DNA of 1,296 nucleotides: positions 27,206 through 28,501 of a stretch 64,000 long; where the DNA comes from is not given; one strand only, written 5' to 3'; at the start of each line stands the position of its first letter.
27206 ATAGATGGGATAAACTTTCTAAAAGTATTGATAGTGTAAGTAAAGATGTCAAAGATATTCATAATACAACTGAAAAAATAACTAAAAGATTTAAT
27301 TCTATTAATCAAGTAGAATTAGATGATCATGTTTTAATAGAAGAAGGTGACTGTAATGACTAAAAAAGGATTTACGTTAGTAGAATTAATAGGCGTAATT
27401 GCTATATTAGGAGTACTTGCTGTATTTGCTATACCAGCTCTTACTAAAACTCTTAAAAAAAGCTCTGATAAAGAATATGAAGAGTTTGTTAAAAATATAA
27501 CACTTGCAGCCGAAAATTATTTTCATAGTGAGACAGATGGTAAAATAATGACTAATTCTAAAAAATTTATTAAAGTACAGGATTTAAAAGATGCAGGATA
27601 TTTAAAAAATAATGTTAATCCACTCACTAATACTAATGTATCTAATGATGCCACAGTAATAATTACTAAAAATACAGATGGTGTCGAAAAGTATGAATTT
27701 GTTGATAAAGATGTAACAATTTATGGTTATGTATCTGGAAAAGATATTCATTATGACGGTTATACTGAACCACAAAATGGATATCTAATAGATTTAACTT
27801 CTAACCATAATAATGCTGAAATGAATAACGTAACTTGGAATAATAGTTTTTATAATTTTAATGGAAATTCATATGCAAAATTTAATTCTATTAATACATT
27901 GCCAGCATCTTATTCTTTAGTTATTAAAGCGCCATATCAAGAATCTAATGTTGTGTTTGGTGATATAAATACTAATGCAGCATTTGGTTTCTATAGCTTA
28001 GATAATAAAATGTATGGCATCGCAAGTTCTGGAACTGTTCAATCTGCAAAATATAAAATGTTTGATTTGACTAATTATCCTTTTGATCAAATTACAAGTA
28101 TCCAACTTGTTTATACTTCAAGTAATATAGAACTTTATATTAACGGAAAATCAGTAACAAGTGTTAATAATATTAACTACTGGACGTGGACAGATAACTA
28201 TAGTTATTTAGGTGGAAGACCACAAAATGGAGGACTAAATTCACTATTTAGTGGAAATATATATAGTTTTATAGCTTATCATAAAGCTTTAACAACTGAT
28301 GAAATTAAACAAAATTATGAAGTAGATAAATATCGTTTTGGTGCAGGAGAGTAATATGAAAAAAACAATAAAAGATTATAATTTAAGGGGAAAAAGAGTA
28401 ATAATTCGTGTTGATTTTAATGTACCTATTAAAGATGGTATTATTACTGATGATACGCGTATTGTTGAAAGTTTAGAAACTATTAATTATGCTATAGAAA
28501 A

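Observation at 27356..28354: Type IV prepilin fused to a LamG/concanavalin-like lectin domain, translationally coupled to rmuC and pgk, with no pilus machinery nearby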

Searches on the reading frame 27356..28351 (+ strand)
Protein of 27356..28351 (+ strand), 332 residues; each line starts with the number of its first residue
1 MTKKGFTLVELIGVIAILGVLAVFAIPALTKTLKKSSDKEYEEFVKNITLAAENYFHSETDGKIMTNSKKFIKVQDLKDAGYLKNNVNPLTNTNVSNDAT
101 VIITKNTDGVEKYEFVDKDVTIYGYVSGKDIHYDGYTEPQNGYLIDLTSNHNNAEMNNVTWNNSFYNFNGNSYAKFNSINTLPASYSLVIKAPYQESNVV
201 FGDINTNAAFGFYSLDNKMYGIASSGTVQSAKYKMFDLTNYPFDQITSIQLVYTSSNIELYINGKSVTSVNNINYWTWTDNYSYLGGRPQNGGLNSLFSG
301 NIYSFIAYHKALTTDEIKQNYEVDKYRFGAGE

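Call 3: search_protein_families(library=pfam, proteins=[window:27356-28351:+], max_evalue=0.1)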
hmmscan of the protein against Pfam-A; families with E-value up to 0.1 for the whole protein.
window:27356-28351:+ (332 aa): 2 families
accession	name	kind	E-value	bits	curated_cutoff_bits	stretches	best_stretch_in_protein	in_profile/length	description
PF13385.13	Laminin_G_3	-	7.4e-08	33.1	27.6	1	187-318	22-151/151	Concanavalin A-like lectin/glucanases superfamily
PF07963.17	N_methyl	-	1.4e-05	24.9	21.2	1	3-25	4-26/27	Prokaryotic N-terminal methylation motif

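Call 4: search_protein_families(library=ncbifam, proteins=[window:27356-28351:+], max_evalue=1)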
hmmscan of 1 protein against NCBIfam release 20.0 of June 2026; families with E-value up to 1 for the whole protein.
window:27356-28351:+ (332 aa): 10 families
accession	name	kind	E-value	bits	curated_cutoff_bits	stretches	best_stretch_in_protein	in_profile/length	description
NF041775.1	typeIV_PilA_Myxo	equivalog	1.5e-07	31.6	400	1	3-62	10-68/214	type IV pilin protein PilA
NF040999.1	pilin_ComGC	equivalog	2.9e-07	30.6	75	1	3-86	1-75/84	competence type IV pilus major pilin ComGC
TIGR01710.1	typeII_sec_gspG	equivalog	4.6e-06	26.7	88.85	1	4-55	1-52/134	type II secretion system major pseudopilin GspG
TIGR02532.1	IV_pilin_GFxxxE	domain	4.8e-06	26.2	16.3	1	3-26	1-24/24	prepilin-type N-terminal cleavage/methylation domain-containing protein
NF007862.0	PRK10574.1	equivalog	2.6e-05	24.4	138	1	2-36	3-37/145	prepilin peptidase-dependent pilin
NF041013.1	T4P_ComGE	equivalog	2.9e-05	24.1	49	1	3-60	3-61/83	competence type IV pilus minor pilin ComGE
TIGR01708.2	typeII_sec_gspH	equivalog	6.3e-05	23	80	1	4-80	2-81/169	type II secretion system minor pseudopilin GspH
NF040982.1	ComGD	equivalog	0.0017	18.7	70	1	3-107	1-107/139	competence type IV pilus minor pilin ComGD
TIGR02596.1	TIGR02596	subfamily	0.0076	16.4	70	1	6-36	1-31/196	Verru_Chthon cassette protein D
NF041002.1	pilin_ComGF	equivalog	0.055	13.7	80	1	3-69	1-68/139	competence type IV pilus minor pilin ComGF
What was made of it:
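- Checked: TIGR02532 IV_pilin_GFxxxE scores 26.2 bits (cut-off 16.3) (call 4).
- Signal and domains pass curated cut-offs (calls 3, 4).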

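Call 9: find_homologous_proteins(query=window:27356-28351:+, max_evalue=0.001)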
Query window:27356-28351:+ (332 aa): 46 proteins with E <= 0.001 among 1728 candidates.
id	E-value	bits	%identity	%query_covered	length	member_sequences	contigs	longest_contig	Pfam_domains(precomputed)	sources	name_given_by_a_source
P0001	9.4e-214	726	100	100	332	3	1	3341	PF07963.18,PF13385.14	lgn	-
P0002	1.0e-156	539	75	99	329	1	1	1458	PF07963.18,PF13385.14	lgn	-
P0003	7.0e-67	244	44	99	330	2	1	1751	PF07963.18,PF13385.14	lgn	-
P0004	1.0e-64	237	44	100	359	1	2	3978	PF07963.18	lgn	-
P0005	3.3e-64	235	45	99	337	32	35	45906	PF07963.18,PF13385.14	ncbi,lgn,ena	-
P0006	9.0e-64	234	45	99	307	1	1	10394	PF07963.18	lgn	-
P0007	4.3e-62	228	45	99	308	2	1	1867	PF07963.18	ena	-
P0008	5.6e-62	228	44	99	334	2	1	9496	PF07963.18,PF13385.14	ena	-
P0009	6.0e-61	224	44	99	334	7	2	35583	PF07963.18,PF13385.14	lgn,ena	-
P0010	2.5e-60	222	41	99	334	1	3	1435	PF13385.14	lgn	-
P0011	9.6e-60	220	41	99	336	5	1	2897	PF07963.18,PF13385.14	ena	-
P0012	8.5e-59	217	45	99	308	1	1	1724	PF07963.18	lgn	-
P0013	2.6e-58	216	41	99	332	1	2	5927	PF07963.18,PF13385.14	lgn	-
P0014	7.5e-58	214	43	99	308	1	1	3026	PF13385.14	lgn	-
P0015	9.7e-58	214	45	99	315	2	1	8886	-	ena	-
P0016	1.3e-57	213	41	99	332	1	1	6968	PF07963.18,PF13385.14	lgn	-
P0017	6.1e-57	211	40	99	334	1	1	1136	PF07963.18,PF13385.14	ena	-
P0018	9.2e-57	211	42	99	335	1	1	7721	PF07963.18,PF13385.14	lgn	-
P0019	1.6e-56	210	41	99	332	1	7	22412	PF07963.18,PF13385.14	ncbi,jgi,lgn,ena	-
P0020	2.4e-56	209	42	99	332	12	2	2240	PF07963.18,PF13385.14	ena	-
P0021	3.0e-56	209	42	99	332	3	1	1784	PF07963.18,PF13385.14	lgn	-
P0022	3.5e-56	209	41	99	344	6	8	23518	PF13385.14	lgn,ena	-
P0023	5.3e-56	208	43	99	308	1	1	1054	PF07963.18,PF13385.14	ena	-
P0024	7.3e-56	208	41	99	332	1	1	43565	PF07963.18,PF13385.14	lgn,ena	-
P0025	1.1e-55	207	41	99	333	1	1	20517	PF07963.18,PF13385.14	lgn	-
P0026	3.6e-55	205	42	99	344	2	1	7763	PF07963.18,PF13385.14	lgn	-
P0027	2.5e-54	203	40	99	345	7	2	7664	PF07963.18,PF13385.14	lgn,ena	-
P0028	3.0e-54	202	39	99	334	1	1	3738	PF07963.18,PF13385.14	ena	-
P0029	9.4e-53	197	42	99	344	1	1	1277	PF07963.18,PF13385.14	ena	-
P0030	1.0e-52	197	42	99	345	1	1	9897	PF07963.18,PF13385.14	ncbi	-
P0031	1.5e-52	197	40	99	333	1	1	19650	PF07963.18,PF13385.14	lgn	-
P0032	3.4e-51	192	39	99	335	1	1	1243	PF07963.18,PF13385.14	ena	-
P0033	1.2e-49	187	40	99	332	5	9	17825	PF07963.18,PF13385.14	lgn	-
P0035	3.8e-47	179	39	99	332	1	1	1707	PF07963.18,PF13385.14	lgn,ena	-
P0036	1.3e-29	121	32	98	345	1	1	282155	PF07963.18,PF13385.14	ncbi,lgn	ncbi:MAG: LamG domain-containing protein [Ignavibacteriales bacterium]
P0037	3.1e-26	110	31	100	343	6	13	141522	PF13385.14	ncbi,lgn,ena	-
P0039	7.7e-21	93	29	98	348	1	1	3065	PF13385.14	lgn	-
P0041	1.8e-15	75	28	99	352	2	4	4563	PF13385.14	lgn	-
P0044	2.1e-6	45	40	26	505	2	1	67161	PF07963.18,PF13385.14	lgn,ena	-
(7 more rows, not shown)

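Call 10: find_encoding_contigs(protein=window:27356-28351:+, flank=10000, max_places=6)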
Protein window:27356-28351:+ (332 aa): no gene with exactly this product is on record in the collection.
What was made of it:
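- Tried and rejected: Retrieving the source genome: the exact protein is not on record (call 10).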

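Call 11: find_encoding_contigs(protein=P0005, flank=10000, max_places=4)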
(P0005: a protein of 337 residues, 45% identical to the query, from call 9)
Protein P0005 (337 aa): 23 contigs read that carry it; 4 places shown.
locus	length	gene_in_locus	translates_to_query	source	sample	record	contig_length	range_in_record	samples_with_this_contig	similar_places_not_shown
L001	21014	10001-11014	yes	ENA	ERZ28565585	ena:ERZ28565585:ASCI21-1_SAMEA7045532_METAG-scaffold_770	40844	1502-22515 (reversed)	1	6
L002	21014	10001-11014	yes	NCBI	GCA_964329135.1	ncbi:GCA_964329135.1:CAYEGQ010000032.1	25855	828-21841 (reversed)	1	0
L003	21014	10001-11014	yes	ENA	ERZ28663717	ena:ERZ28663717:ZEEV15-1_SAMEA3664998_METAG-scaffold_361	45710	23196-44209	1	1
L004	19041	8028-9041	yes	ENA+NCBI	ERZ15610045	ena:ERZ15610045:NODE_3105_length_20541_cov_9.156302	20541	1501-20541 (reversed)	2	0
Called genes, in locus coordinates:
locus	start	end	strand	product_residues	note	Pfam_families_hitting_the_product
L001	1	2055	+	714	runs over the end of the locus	PF02534:T4SS-DNA_transf, PF10412:TrwB_AAD_bind, PF12696:TraG-D_C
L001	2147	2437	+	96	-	PF00581:Rhodanese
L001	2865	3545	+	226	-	PF00625:Guanylate_kin, PF02223:Thymidylate_kin (faint), PF13238:AAA_18 (faint)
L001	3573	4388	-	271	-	PF02535:Zip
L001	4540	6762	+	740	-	PF02901:PFL-like, PF01228:Gly_radical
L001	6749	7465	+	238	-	PF13353:Fer4_12, PF04055:Radical_SAM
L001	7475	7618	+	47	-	-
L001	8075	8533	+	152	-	-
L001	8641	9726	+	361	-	PF02646:RmuC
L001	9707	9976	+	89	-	-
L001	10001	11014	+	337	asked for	PF07963:N_methyl (weak), PF13385:Laminin_G_3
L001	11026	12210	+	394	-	PF00162:PGK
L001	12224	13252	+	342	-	PF03706:LPG_synthase_TM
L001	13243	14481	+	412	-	PF13439:Glyco_transf_4, PF13477:Glyco_trans_4_2 (weak), PF13579:Glyco_trans_4_4, PF00534:Glycos_transf_1, PF13692:Glyco_trans_1_4, PF13524:Glyco_trans_1_2 (faint)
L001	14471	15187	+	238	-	PF00121:TIM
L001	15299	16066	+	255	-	PF00072:Response_reg, PF08769:Spo0A_C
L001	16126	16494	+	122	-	PF07963:N_methyl (weak)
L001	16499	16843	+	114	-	PF02033:RBFA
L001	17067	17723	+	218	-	PF01791:DeoC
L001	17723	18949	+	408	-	PF00579:tRNA-synt_1b, PF22421:SYY_C-terminal, PF01479:S4 (weak)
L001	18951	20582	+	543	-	PF01943:Polysacc_synt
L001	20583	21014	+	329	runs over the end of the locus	PF14397:ATPgrasp_ST, PF02955:GSH-S_ATP (weak)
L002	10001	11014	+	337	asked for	PF07963:N_methyl (weak), PF13385:Laminin_G_3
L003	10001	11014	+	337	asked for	PF07963:N_methyl (weak), PF13385:Laminin_G_3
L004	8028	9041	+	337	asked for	PF07963:N_methyl (weak), PF13385:Laminin_G_3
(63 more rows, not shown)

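Call 12: find_encoding_contigs(protein=P0036, flank=10000, max_places=2)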
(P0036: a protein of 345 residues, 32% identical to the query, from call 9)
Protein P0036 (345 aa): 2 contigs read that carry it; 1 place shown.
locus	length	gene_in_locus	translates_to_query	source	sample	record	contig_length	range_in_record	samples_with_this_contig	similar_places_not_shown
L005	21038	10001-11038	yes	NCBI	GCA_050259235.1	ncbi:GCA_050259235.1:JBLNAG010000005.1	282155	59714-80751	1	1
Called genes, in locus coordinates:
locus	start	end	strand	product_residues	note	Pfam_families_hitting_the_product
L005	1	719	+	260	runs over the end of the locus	-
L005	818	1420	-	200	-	PF00163:Ribosomal_S4, PF01479:S4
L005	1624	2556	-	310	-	PF09139:Tam41_Mmp37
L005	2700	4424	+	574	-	PF06160:EzrA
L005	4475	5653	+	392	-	PF22025:ThiI_fer, PF02926:THUMP, PF02568:ThiI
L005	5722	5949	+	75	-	PF00269:SASP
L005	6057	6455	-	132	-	PF00334:NDK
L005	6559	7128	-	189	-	PF00574:CLP_protease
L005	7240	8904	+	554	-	PF00485:PRK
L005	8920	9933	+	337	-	PF00044:Gp_dh_N, PF02800:Gp_dh_C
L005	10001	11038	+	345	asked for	PF07963:N_methyl (weak), PF13385:Laminin_G_3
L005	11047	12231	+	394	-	PF00162:PGK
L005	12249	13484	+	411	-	PF20706:GT4-conflict (faint), PF13439:Glyco_transf_4, PF13477:Glyco_trans_4_2, PF13579:Glyco_trans_4_4, PF00534:Glycos_transf_1, PF13692:Glyco_trans_1_4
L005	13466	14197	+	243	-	PF00121:TIM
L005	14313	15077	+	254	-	PF00072:Response_reg, PF08769:Spo0A_C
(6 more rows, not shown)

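Call 15: find_related_loci(query=A1, collection=genome_contigs, flank=10000)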
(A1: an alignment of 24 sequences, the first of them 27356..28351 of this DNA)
Query A1 (332 aa) in genome_contigs; peptide patterns used: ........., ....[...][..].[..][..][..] (x = any residue, [..] = any of these).
129 stretches matched a pattern; 83 encode a relative of the query (tblastn E <= 1e-3); the best 80 are kept; 80 distinct loci.
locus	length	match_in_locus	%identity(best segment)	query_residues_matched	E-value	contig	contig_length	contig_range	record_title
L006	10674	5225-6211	40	1-328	1e-62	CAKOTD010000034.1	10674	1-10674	MAG: uncultured Bacilli bacterium isolate REFINED_METABAT215_TOP10_CONTIGS_1500_ASSEMBLY_K77_MERGED__Hadza_MoBio_hadza-A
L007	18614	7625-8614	41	1-328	2e-61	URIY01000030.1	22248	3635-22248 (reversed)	uncultured Tenericutes bacterium isolate UMGS1045 genome assembly, contig: NODE_1501_length_22248_cov_16.967557, whole g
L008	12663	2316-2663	54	3-120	2e-35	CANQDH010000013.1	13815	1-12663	MAG: uncultured Bacilli bacterium isolate Lapin-005__bin69 genome assembly, contig: Lapin-005__NODE_6056_length_13815_co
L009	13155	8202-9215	30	4-328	2e-30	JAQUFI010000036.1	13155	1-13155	MAG: Bacilli bacterium isolate STCSWMC_198 NODE_13309_length_13155_cov_3.383175_ST_CSWMC, whole genome shotgun sequence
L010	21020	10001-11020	32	3-328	4e-28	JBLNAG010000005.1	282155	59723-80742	MAG: Ignavibacteriales bacterium isolate MAG183 PRJNA951521_bin41_renamed_4, whole genome shotgun sequence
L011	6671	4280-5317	28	3-328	2e-27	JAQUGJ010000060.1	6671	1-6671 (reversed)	MAG: Bacilli bacterium isolate STCSWMC_221 NODE_38938_length_6671_cov_7.894254_ST_CSWMC, whole genome shotgun sequence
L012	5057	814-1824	27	3-328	3e-18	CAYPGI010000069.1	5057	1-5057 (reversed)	MAG TPA_asm: uncultured Muribaculaceae bacterium isolate SRP192927_co2_789 genome assembly, contig: NODE_39250_length_50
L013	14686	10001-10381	38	1-109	4e-17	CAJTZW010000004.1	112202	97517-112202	MAG TPA_asm: uncultured Bacilli bacterium isolate MGBC122606 genome assembly, contig: MGBC122606.4, whole genome shotgun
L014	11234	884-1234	38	3-115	7e-17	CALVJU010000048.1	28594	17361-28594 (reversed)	MAG: uncultured Bacilli bacterium isolate E11__bin86 genome assembly, contig: E11__k127_2604509, whole genome shotgun se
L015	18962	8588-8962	38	3-109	6e-14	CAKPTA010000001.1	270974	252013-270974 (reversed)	MAG: uncultured Bacilli bacterium isolate REFINED_METABAT215_SUBJECT_CONTIGS_1500_ASSEMBLY_K77_MERGED__Pilot_MoBio_Fiber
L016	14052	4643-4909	46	3-92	5e-14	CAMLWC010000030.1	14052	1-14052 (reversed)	MAG: uncultured Tenericutes bacterium isolate ERR4303194_bin.18_MetaWRAP_v1.1_MAG genome assembly, contig: NODE_3671_len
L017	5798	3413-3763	33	3-115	1e-13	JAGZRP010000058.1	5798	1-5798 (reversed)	MAG: Bacillota bacterium isolate L2_022_000G1_dasL2_022_000G1_metabat.metabat.8_sub L2_022_000G1_scaffold_5057, whole ge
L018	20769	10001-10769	35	1-120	1e-12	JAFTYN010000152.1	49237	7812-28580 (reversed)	MAG: Bacilli bacterium isolate RGIG4266 Roe_deer_Colon.Co__c2406341, whole genome shotgun sequence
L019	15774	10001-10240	44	4-81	5e-12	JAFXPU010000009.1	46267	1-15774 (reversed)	MAG: Bacilli bacterium isolate RGIG6635 Sheep_Rumen-1__c458472, whole genome shotgun sequence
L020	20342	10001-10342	39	3-109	8e-12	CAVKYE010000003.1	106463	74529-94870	Vescimonas coprocola isolate H07683-L1_cleanbin_000026 genome assembly, contig: Spades_H07683-L1_contig_48, whole genome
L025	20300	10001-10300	35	1-95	7e-10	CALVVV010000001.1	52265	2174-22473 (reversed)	MAG: uncultured Bacilli bacterium isolate BRZ_FP__bin56 genome assembly, contig: BRZ_FP__NODE_437_length_52265_cov_7.423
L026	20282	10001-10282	39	1-93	1e-9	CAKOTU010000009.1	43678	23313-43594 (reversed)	MAG: uncultured Bacilli bacterium isolate REFINED_METABAT215_TOP10_CONTIGS_1500_ASSEMBLY_K77_MERGED__Hadza_MoBio_hadza-E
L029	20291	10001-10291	37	1-96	7e-9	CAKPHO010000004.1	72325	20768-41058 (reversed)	MAG: uncultured Bacilli bacterium isolate REFINED_METABAT215_TOP10_CONTIGS_1500_ASSEMBLY_K77_MERGED__Nepal_MoBio_Fiber-H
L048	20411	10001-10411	33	1-143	1e-11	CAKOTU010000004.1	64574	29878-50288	MAG: uncultured Bacilli bacterium isolate REFINED_METABAT215_TOP10_CONTIGS_1500_ASSEMBLY_K77_MERGED__Hadza_MoBio_hadza-E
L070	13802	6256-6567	36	1-98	2e-5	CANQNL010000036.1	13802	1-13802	MAG: uncultured Bacilli bacterium isolate Lapin-012__bin34 genome assembly, contig: Lapin-012__NODE_5285_length_13802_co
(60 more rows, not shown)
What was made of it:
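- Hosts are gut MAGs from human, rabbit, mouse, deer and sheep (call 15), where glycans are the obvious ligands.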

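Call 19: search_protein_families(library=pfam, proteins=[L026:1284-2159:+, L026:2405-4630:+, L026:4970-6820:+, L026:8213-8839:+, L026:9113-9796:+, L026:9956-10369:+, L026:10363-12606:+, L026:12634-13455:+, L026:13666-15708:+, L026:16732-17724:+], max_evalue=0.001)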
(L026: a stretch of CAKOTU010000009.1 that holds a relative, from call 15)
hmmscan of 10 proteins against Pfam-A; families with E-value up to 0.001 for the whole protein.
L026:1284-2159:+ (292 aa): 1 family
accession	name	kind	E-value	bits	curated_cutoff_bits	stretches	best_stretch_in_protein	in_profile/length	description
PF07963.17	N_methyl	-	1.2e-07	31.5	21.2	1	2-25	3-26/27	Prokaryotic N-terminal methylation motif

L026:2405-4630:+ (742 aa): 7 families
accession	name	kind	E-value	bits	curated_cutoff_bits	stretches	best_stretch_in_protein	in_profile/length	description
PF01580.24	FtsK_SpoIIIE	-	7e-68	228.8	24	1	373-570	2-220/221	FtsK/SpoIIIE family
PF17854.6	FtsK_alpha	-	6.9e-30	103.7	22.9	1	265-365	1-101/101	FtsK alpha domain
PF09397.16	FtsK_gamma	-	2.7e-28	97.9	30.6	1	676-735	3-62/63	Ftsk gamma domain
PF13491.11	FtsK_4TM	-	3.8e-07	30.4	23.1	1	37-180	47-169/171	4TM region of DNA translocase FtsK/SpoIIIE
PF12846.13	AAA_10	-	3.5e-05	23.5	27.5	1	407-452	19-60/362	AAA-like domain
PF04851.21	ResIII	-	0.00018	21.9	22.5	0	407-532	21-133/164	Type III restriction enzyme, res subunit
PF01935.23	DUF87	-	0.00058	20.5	23.2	1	401-449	13-60/220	Helicase HerA, central domain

L026:4970-6820:+ (617 aa): 2 families
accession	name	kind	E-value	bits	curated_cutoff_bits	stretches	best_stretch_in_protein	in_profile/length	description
PF19789.6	DUF6273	-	1.8e-08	34.9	23.5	1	190-323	29-171/172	Domain of unknown function (DUF6273)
PF07963.17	N_methyl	-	3.3e-07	30.1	21.2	1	2-25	3-26/27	Prokaryotic N-terminal methylation motif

L026:8213-8839:+ (209 aa): 1 family
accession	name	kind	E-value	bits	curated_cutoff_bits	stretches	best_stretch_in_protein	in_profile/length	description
PF01351.25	RNase_HII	-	1.9e-37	129.5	25.8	1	23-191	2-186/199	Ribonuclease HII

L026:9113-9796:+ (228 aa): 3 families
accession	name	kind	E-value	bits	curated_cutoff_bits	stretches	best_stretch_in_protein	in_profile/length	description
PF13248.11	Zn_ribbon_3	-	5.8e-07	29.2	27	1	205-228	3-26/26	zinc-ribbon domain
PF13240.11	Zn_Ribbon_1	-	4.3e-06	26.8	25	1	207-227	2-22/23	zinc-ribbon domain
PF12773.13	DZR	-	0.00045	20.8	27.3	1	205-225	25-45/45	Double zinc ribbon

L026:9956-10369:+ (138 aa): 1 family
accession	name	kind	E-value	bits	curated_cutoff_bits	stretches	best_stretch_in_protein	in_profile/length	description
PF07963.17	N_methyl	-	5.7e-08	32.4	21.2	1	15-41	1-27/27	Prokaryotic N-terminal methylation motif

L026:10363-12606:+ (748 aa): 2 families
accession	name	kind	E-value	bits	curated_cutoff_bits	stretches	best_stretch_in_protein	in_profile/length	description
PF01136.24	Peptidase_U32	-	1.5e-97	326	22.4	2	89-309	4-231/233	Peptidase family U32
PF12392.13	DUF3656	-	1.1e-23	84.4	22.1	1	396-510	2-108/109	Collagenase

L026:12634-13455:+ (274 aa): 1 family
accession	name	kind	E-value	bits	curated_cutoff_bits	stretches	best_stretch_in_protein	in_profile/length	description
PF03631.20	Virul_fac_BrkB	-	2.8e-41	142.3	33.7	1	25-263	10-253/259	Virulence factor BrkB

L026:13666-15708:+ (681 aa): 2 families
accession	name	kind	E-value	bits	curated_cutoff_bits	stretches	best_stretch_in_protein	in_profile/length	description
PF00884.28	Sulfatase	-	2e-40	139.4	25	1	267-590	1-300/301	Sulfatase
PF01663.27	Phosphodiest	-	3.4e-10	40.5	23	1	477-515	183-221/342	Type I phosphodiesterase / nucleotide pyrophosphatase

L026:16732-17724:+ (331 aa): 2 families
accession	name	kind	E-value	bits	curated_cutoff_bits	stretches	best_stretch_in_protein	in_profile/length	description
PF13328.12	HD_4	-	0.00027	21.2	27.2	1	185-294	9-124/156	HD domain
PF01966.28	HD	-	0.00095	19.9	22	0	209-292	24-114/116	HD domain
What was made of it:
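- Tried and rejected: Walker-A hits in Bacilli loci L026, L025, L029 and L018: the L026 hit was shown to be FtsK (call 19).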
